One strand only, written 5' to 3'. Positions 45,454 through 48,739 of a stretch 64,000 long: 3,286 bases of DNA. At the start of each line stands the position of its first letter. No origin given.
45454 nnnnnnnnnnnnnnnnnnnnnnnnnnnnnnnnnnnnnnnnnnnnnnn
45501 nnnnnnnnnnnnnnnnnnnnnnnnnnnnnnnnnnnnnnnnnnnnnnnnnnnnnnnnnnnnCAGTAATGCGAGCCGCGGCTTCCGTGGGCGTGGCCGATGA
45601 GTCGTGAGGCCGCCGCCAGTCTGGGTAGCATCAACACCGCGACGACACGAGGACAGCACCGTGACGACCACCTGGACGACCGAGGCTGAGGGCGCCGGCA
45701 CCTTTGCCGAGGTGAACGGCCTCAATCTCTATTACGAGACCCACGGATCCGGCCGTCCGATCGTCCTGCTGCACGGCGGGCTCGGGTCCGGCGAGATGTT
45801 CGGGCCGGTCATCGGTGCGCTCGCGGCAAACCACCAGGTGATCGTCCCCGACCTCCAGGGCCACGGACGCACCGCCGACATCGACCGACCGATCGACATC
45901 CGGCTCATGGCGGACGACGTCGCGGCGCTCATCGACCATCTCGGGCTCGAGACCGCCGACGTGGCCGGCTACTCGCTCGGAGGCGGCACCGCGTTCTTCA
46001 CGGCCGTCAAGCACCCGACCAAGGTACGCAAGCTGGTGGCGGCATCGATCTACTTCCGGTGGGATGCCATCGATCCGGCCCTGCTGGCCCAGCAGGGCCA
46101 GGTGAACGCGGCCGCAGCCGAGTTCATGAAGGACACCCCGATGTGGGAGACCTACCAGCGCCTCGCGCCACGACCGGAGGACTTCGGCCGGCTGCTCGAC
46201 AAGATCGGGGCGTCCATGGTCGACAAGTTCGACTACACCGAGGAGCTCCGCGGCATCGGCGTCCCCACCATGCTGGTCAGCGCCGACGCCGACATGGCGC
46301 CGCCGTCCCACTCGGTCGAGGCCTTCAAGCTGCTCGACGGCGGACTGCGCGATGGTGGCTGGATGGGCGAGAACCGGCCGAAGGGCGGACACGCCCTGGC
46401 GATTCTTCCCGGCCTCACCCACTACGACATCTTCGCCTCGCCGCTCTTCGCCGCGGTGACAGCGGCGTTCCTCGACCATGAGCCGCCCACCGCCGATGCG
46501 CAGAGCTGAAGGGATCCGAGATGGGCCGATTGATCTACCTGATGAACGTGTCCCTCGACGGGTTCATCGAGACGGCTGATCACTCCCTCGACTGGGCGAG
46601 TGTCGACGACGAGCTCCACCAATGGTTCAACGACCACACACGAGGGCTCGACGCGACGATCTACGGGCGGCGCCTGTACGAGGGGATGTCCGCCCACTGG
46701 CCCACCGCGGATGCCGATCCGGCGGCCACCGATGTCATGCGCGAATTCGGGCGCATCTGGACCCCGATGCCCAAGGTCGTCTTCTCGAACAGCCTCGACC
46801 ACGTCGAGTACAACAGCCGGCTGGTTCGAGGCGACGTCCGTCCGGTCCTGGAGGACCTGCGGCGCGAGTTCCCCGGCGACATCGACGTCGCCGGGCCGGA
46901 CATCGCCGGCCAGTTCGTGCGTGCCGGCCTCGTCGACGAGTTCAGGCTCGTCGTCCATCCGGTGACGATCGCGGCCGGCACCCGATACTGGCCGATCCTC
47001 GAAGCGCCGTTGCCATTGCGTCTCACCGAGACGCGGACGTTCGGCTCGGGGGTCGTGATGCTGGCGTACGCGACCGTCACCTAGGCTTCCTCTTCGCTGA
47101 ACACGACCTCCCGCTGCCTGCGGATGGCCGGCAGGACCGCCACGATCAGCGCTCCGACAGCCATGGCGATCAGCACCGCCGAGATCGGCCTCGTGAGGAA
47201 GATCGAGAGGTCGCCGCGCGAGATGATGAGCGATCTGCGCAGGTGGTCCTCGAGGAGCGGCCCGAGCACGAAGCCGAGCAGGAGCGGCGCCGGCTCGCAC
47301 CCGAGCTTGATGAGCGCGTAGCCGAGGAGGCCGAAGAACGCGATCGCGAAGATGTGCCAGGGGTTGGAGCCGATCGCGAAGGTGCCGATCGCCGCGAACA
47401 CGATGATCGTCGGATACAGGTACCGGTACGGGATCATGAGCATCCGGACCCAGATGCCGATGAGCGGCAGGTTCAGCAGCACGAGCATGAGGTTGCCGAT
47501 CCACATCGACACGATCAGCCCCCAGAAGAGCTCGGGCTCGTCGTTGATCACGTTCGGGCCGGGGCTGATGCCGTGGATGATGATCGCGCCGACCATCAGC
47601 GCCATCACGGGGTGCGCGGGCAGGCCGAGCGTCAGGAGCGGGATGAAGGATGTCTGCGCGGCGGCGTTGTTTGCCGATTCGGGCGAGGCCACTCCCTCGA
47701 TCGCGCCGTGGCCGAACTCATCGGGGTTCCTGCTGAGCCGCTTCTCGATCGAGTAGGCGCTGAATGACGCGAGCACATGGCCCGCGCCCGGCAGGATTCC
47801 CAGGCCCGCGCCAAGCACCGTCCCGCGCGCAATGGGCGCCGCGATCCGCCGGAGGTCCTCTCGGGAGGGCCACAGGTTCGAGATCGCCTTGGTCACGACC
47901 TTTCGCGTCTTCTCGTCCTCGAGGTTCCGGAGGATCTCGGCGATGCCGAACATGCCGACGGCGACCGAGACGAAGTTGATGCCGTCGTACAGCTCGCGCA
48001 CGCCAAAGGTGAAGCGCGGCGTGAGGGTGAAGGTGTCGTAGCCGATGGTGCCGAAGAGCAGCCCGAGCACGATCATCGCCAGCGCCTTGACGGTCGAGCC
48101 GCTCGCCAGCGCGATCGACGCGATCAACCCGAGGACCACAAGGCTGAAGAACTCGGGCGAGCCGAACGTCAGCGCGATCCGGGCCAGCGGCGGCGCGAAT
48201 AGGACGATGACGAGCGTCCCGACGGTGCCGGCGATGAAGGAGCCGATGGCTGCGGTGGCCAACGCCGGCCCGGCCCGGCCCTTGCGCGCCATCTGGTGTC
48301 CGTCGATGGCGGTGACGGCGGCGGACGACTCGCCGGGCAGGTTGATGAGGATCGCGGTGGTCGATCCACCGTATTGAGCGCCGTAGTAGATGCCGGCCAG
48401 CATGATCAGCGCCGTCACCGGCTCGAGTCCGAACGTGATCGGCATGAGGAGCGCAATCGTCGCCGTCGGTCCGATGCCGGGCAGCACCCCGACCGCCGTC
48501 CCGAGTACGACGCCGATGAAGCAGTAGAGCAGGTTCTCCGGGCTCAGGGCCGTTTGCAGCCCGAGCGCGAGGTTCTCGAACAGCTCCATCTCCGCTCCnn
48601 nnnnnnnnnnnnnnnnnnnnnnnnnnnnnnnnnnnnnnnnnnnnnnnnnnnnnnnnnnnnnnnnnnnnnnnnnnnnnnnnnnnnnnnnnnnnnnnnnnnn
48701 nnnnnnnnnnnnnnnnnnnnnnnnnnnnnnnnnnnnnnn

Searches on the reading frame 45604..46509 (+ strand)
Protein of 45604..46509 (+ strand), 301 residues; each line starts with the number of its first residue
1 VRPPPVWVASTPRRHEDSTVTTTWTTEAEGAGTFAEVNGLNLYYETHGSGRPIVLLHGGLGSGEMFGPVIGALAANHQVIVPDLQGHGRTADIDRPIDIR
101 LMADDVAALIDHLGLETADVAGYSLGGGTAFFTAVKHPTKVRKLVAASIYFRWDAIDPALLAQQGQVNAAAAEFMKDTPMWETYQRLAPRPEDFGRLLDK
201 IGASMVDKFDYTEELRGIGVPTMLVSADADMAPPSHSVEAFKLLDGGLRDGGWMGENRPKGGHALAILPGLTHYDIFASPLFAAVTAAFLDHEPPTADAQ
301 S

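Call 9: search_protein_families(library=pfam, proteins=[window:45604-46509:+], max_evalue=0.01)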
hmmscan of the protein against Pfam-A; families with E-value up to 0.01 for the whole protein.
window:45604-46509:+ (301 aa): 4 families
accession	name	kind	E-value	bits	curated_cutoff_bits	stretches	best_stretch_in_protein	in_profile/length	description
PF00561.26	Abhydrolase_1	-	4.6e-21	76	25.8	1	52-207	2-162/245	alpha/beta hydrolase fold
PF12697.13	Abhydrolase_6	-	1.2e-14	55.9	26.3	1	53-264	1-205/217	Alpha/beta hydrolase family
PF12146.15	Hydrolase_4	-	6.3e-09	35.9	27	1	53-155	7-115/239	Serine aminopeptidase, S33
PF00975.26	Thioesterase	-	0.00016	22.4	26.4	1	51-135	1-85/226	Thioesterase domain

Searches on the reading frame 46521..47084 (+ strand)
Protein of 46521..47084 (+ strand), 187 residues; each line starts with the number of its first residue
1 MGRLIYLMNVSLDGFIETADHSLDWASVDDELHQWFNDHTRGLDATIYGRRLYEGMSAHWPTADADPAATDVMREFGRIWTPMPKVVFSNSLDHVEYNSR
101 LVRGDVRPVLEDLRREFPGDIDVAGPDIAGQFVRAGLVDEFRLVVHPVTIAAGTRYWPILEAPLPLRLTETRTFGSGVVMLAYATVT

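Call 9: search_protein_families(library=pfam, proteins=[window:46521-47084:+], max_evalue=0.01)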
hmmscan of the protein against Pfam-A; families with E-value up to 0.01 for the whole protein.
window:46521-47084:+ (187 aa): 1 family
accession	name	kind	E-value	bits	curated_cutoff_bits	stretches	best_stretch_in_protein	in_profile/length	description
PF01872.23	RibD_C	-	1.6e-18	67.7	24.1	1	4-179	3-196/197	RibD C-terminal domain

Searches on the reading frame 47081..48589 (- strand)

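Call 7: search_protein_families(library=pfam, proteins=[window:47081-48589:-])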
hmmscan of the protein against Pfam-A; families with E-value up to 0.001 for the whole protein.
window:47081-48589:- (502 aa): 1 family
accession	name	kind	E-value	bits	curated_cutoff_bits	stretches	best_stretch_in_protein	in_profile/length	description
PF01970.21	TctA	-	1.2e-159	532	28.9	1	20-438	1-423/423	Tripartite tricarboxylate transporter TctA family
